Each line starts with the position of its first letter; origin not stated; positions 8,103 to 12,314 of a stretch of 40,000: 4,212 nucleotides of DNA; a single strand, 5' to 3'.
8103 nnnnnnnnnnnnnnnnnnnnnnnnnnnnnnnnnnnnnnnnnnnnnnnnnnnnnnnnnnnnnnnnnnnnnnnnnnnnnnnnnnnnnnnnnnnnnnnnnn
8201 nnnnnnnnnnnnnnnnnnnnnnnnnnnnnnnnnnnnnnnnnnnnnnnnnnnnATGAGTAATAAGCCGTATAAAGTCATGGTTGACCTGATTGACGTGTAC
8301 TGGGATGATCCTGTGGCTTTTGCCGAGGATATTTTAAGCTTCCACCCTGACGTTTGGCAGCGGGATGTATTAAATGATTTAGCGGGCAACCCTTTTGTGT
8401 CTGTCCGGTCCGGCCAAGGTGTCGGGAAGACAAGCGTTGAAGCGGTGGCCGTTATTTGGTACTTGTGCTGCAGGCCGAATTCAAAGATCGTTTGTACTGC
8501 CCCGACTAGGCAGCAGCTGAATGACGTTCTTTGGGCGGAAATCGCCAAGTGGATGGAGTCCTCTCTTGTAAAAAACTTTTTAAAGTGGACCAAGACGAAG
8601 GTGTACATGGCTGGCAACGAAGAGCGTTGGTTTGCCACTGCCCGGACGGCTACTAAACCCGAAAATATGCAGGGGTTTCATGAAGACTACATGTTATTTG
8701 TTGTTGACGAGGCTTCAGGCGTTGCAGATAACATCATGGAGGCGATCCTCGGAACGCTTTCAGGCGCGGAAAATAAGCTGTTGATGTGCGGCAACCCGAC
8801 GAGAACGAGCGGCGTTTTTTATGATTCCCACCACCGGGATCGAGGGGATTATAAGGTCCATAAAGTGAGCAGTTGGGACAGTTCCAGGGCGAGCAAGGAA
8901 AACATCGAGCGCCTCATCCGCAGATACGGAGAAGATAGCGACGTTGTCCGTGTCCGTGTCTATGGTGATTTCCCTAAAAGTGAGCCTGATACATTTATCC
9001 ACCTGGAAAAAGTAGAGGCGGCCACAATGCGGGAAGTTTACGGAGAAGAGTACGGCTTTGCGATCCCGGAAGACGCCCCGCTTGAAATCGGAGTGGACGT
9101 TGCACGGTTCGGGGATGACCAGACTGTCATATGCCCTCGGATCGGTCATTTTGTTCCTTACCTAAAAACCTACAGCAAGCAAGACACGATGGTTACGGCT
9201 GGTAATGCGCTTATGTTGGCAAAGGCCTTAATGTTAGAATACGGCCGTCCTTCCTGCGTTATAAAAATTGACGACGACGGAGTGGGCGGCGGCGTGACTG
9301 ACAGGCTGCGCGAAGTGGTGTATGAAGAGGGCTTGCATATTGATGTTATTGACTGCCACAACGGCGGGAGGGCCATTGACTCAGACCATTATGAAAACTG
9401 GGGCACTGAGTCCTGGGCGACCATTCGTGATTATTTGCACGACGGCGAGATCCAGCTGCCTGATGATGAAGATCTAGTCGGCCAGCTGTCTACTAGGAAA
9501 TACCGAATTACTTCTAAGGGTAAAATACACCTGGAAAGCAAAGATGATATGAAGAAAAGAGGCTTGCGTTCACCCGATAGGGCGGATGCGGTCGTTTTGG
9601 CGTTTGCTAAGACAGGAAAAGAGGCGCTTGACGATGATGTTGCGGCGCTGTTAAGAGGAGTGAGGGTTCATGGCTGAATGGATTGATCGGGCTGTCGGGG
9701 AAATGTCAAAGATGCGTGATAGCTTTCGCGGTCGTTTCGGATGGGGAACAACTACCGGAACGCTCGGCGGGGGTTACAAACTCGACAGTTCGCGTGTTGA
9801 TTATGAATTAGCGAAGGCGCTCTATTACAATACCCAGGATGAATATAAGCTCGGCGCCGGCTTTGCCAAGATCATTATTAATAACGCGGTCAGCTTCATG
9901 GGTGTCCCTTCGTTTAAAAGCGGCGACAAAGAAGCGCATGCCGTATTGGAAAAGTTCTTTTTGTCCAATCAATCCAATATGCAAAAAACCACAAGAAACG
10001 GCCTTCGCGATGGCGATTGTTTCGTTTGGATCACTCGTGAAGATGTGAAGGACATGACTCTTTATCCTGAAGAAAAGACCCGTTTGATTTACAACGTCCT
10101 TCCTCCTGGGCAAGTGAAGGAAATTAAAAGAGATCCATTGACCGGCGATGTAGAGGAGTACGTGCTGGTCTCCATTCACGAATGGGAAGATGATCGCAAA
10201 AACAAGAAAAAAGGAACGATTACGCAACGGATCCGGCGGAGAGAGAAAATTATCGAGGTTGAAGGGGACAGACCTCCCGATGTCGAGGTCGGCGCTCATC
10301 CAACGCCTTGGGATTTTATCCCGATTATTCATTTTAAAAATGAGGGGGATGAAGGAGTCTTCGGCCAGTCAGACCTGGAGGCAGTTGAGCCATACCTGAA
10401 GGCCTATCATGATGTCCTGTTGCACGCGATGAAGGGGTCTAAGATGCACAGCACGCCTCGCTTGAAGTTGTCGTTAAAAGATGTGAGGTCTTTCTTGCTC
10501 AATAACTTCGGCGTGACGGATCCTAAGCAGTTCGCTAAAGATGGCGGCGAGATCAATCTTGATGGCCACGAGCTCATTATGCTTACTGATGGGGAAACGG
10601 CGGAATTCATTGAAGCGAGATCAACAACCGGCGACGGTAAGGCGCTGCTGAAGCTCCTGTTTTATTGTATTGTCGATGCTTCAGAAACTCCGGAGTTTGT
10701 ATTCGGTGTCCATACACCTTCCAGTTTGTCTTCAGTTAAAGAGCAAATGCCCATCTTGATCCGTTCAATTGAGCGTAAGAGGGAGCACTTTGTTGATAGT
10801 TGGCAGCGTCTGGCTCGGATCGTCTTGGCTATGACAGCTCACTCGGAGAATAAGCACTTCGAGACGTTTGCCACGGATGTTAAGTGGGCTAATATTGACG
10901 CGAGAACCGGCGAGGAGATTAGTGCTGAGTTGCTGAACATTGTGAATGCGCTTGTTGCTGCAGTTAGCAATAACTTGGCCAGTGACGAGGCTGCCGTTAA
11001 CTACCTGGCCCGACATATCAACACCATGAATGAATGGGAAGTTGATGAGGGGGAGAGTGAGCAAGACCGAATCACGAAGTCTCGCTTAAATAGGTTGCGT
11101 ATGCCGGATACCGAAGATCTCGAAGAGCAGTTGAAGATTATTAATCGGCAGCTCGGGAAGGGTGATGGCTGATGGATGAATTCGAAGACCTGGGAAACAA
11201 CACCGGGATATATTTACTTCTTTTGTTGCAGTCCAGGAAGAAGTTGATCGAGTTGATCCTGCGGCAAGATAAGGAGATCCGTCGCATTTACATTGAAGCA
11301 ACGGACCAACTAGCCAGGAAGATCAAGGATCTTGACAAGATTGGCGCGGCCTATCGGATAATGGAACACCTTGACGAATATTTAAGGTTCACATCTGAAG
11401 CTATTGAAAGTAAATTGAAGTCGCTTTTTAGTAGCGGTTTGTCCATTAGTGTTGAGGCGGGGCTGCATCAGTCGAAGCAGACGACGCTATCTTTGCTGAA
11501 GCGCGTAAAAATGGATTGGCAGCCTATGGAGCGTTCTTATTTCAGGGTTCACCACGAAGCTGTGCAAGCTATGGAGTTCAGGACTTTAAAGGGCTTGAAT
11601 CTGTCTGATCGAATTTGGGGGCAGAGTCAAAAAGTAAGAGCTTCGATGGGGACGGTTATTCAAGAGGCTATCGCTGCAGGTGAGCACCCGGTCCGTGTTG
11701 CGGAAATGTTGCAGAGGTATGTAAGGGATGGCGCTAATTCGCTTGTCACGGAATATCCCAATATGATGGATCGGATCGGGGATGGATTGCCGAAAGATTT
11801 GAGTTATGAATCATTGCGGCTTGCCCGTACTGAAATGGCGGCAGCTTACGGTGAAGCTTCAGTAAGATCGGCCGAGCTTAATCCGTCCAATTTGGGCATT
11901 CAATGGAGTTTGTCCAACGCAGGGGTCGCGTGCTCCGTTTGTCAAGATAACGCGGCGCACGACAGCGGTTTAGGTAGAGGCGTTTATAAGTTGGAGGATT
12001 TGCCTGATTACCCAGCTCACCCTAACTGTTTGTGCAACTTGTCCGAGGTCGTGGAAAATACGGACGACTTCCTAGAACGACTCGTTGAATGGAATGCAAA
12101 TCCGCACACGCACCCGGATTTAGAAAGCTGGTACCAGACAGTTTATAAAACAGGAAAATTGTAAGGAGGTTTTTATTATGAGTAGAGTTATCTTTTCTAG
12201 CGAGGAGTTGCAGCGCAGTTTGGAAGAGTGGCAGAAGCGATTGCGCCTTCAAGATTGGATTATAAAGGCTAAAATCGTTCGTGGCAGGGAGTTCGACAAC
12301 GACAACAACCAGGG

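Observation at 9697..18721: In-frame GGN-GAA-ATG (Gly-Glu-Met) motif occurs 14 times, only in portal, scaffold, capsid N-terminus and sheath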

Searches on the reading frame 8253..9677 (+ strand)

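Call 5: search_protein_families(library=pfam, proteins=[window:8253-9677:+], max_evalue=0.01)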
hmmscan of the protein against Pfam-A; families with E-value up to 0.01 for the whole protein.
window:8253-9677:+ (474 aa): 5 families
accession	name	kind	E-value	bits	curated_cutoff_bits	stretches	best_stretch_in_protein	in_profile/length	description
PF13245.12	AAA_19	-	1.5e-06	28.8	25.1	1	36-183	1-127/134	AAA domain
PF13604.12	AAA_30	-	3.3e-06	27.4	27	1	36-185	6-128/191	AAA domain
PF04466.19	Terminase_3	-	9.7e-06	25.7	23.2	1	52-238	8-200/201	Phage terminase large subunit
PF05127.21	NAT10_TcmA_helicase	-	0.00027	21.3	22.7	1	52-166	3-110/176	RNA cytidine acetyltransferase NAT10/TcmA, helicase domain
PF00270.35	DEAD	-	0.0058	16.8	26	0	36-169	4-145/167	DEAD/DEAH box helicase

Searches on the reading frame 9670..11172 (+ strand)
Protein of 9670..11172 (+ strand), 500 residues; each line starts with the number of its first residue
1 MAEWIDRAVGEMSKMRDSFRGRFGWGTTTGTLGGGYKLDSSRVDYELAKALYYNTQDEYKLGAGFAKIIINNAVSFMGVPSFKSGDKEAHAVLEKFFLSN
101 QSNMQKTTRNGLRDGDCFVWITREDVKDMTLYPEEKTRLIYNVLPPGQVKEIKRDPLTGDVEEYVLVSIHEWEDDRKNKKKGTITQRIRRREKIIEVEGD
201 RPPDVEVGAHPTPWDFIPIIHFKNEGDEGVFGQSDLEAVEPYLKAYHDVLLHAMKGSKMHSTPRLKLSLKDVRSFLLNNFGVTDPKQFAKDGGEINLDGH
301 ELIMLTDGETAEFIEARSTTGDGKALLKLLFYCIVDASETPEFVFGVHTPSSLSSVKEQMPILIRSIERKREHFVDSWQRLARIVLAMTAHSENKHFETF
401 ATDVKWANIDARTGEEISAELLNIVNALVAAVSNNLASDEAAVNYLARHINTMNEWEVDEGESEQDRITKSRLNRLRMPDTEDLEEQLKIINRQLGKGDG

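Call 5: search_protein_families(library=pfam, proteins=[window:9670-11172:+], max_evalue=0.01)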
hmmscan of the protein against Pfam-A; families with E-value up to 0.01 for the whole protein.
window:9670-11172:+ (500 aa): 0 families

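Call 6: search_protein_families(library=phrogs, proteins=[window:9670-11172:+], max_evalue=0.001)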
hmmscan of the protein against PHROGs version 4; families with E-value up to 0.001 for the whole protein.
window:9670-11172:+ (500 aa): 2 families
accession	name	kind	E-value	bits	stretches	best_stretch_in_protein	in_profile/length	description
phrog_64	-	head and packaging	7.3e-42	144.5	1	41-473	89-503/547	portal protein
phrog_104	-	head and packaging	1.5e-10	41.3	1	170-442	209-447/550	portal protein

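Call 28: search_solved_structures(query=window:9670-11172:+, max_evalue=0.01, show_alignments=1)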
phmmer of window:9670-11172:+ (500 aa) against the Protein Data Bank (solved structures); distinct sequences matched with E-value up to 0.01: 2.
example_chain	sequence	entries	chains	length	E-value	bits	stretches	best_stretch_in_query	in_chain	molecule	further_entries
9gb5_k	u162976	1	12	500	2e-156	524.7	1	29-497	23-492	gp45 - Portal protein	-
9gb3_L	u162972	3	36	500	1.2e-155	522.1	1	29-497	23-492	gp45 - Portal protein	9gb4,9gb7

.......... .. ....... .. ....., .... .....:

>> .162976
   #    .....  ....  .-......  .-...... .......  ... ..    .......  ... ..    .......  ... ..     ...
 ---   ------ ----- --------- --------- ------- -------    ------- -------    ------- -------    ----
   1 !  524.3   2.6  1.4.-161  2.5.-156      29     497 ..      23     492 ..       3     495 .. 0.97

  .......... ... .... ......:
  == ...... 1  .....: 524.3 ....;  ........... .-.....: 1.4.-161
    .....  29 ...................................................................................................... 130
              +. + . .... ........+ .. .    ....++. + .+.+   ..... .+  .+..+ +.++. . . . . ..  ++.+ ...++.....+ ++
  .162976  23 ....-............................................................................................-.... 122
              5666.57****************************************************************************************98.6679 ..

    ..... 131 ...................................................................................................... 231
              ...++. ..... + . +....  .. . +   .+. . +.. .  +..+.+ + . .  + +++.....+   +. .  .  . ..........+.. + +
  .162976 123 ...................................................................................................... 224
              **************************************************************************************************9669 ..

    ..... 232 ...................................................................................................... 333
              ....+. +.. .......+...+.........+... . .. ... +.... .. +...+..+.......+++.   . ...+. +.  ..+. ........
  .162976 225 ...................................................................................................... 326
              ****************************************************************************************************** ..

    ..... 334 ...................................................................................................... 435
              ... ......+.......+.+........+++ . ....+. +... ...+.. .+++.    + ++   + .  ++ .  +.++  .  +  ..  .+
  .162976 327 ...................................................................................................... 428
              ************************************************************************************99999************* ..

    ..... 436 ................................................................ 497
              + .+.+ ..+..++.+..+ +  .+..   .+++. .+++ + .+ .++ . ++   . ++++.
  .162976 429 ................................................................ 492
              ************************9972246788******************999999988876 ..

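Call 89: search_protein_families(library=ncbifam, proteins=[window:9670-11172:+], max_evalue=0.1)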
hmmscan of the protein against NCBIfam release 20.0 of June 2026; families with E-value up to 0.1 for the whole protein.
window:9670-11172:+ (500 aa): 1 family
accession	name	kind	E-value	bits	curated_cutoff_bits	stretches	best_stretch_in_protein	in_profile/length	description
TIGR02765.1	crypto_DASH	subfamily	0.017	14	317.05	1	79-116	206-243/431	DASH family cryptochrome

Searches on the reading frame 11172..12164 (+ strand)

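Call 5: search_protein_families(library=pfam, proteins=[window:11172-12164:+], max_evalue=0.01)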
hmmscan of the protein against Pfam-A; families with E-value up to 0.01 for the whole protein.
window:11172-12164:+ (330 aa): 0 families

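Call 6: search_protein_families(library=phrogs, proteins=[window:11172-12164:+], max_evalue=0.001)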
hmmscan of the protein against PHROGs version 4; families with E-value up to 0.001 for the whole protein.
window:11172-12164:+ (330 aa): 13 families
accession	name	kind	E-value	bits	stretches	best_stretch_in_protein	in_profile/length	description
phrog_1657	-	head and packaging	2.4e-88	297.7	1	11-326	12-331/337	head morphogenesis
phrog_4728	-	head and packaging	3e-22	80.1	1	134-325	164-326/591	head morphogenesis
phrog_115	-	head and packaging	5.7e-20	73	1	138-322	189-349/665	minor head protein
phrog_7625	-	head and packaging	3.3e-15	56.9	1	63-299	55-254/504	head morphogenesis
phrog_21401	-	tail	6.9e-14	52.2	1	14-322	4-303/566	pilot protein for DNA ejection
phrog_595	-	head and packaging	8.9e-14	52.7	1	130-321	160-327/513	head maturation protease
phrog_19443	-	head and packaging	1.7e-09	37.7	1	129-298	142-291/579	minor head protein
phrog_2841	-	head and packaging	1.2e-08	35.5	1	139-313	178-324/525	minor head protein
phrog_35295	-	unknown function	5e-08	33.1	1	31-299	25-309/794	-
phrog_2468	-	head and packaging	9.6e-08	32.8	1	21-261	25-232/303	head morphogenesis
phrog_17987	-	head and packaging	2.4e-07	30.3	1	202-305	192-289/856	head maturation protease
phrog_25879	-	head and packaging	4.1e-06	27.7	1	200-300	61-155/173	head morphogenesis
phrog_16625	-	moron, auxiliary metabolic gene and host takeover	0.00021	20.9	0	123-187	115-181/869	Bxa ADP-ribosyl transferase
